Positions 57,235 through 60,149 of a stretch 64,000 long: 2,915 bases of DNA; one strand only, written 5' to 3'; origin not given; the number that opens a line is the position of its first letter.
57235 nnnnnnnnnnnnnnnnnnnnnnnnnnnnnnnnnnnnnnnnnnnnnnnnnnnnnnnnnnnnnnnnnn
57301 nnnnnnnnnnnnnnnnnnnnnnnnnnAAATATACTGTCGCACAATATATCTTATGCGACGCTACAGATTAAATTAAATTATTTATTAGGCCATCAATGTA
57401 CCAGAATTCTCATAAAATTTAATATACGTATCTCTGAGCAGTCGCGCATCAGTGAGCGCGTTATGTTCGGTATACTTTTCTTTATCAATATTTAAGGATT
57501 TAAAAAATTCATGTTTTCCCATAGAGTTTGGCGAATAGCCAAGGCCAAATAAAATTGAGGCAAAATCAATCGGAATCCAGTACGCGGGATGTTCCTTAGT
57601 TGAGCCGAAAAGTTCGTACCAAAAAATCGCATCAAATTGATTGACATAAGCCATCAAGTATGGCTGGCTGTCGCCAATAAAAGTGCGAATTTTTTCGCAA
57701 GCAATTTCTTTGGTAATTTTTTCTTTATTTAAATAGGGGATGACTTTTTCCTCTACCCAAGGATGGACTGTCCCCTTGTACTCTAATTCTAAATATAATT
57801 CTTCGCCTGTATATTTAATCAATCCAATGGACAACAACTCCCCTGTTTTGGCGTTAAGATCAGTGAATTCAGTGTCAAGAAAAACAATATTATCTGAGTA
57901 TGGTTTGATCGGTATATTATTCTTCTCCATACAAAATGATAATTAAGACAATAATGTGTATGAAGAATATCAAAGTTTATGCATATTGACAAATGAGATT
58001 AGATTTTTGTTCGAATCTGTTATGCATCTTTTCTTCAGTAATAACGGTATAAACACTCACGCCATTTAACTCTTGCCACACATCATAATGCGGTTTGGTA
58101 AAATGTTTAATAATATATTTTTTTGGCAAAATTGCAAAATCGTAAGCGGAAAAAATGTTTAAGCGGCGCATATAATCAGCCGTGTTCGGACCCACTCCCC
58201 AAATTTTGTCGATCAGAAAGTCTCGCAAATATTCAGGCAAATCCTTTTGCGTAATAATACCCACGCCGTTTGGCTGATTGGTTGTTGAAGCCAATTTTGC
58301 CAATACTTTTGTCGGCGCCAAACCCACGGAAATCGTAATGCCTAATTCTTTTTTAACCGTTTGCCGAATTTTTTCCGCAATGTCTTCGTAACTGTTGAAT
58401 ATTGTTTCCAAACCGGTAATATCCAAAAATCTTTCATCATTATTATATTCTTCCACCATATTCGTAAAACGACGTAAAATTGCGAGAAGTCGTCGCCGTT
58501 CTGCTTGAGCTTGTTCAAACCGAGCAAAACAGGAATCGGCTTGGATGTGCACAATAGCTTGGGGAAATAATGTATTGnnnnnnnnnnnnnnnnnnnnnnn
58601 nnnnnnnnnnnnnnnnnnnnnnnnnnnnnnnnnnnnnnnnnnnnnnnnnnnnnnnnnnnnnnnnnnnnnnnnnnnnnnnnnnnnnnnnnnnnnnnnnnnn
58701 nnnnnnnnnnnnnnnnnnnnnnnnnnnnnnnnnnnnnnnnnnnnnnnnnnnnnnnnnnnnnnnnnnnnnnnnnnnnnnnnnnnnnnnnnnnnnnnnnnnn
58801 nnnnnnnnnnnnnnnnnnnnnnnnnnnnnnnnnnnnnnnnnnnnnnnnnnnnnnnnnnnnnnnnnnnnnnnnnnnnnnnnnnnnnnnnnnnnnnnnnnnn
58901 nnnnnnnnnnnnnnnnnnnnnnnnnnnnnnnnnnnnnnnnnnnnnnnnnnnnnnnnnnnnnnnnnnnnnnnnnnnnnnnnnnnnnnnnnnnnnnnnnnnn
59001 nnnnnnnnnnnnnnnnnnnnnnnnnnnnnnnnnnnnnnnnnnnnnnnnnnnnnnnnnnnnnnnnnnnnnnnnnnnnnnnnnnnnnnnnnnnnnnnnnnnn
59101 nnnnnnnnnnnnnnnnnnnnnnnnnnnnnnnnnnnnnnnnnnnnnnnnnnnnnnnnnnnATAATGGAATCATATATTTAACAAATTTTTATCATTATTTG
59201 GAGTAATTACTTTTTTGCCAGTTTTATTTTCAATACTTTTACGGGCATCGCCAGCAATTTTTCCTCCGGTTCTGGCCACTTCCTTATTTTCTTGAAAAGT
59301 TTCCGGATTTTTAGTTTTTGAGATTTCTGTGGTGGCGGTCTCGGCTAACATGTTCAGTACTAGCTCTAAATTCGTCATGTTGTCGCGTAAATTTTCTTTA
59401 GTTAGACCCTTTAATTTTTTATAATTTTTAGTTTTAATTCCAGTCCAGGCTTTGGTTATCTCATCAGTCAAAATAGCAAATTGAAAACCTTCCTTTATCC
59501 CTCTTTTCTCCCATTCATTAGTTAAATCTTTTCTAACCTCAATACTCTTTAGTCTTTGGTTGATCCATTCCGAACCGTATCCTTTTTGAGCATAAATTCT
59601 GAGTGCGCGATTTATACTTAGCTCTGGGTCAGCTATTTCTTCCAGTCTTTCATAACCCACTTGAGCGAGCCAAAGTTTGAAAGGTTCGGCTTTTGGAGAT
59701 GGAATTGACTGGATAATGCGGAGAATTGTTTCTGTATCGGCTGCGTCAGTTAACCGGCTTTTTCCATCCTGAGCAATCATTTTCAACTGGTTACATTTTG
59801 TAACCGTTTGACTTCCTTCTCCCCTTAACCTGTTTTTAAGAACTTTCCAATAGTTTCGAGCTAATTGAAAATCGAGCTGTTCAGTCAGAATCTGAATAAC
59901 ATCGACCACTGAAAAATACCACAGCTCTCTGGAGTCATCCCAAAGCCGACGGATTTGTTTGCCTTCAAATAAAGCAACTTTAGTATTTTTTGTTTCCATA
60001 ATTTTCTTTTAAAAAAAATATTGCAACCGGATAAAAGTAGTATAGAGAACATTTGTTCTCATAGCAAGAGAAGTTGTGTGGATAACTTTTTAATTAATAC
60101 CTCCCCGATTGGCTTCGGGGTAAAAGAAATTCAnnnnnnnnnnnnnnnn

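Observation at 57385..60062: Compact SOS-type module: Cheo box, then DinD-like, LexA, degenerate Y-family polymerase and DEDD exonuclease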

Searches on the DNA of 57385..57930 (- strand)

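Call 89: search_rna_families(sources=[L006, L013, L002, L018, L008], threshold=gathering)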
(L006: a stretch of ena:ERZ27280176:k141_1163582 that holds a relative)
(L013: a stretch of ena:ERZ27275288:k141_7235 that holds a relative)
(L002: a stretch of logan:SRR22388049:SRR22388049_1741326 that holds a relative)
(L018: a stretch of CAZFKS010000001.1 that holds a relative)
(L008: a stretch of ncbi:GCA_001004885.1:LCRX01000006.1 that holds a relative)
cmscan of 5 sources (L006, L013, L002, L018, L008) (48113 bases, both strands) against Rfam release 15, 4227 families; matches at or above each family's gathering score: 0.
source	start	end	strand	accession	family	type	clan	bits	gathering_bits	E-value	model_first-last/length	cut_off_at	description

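Call 94: search_rna_families(source=L006, start=5600, end=6050, threshold=evalue, max_evalue=1)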
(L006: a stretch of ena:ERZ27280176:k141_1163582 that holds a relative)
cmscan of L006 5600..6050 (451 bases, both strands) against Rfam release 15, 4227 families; matches with E-value up to 1: 0.
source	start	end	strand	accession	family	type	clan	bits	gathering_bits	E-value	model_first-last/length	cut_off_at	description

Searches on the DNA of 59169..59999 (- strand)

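Call 95: search_rna_families(source=L013, start=7600, end=8050, threshold=evalue, max_evalue=1)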
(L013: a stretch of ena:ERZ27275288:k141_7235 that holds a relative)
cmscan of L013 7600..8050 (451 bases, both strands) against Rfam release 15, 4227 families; matches with E-value up to 1: 2.
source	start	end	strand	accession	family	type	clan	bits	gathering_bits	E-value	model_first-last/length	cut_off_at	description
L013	7841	7914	+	RF02595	EBv-sisRNA-1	Gene;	-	20.1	58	0.022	1-81/81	no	Epstein-Barr virus stable intronic sequence RNA 1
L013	7901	7969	-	RF03027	RT-6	Gene; sRNA;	-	17.5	46.7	0.24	1-75/75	no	RT-6 RNA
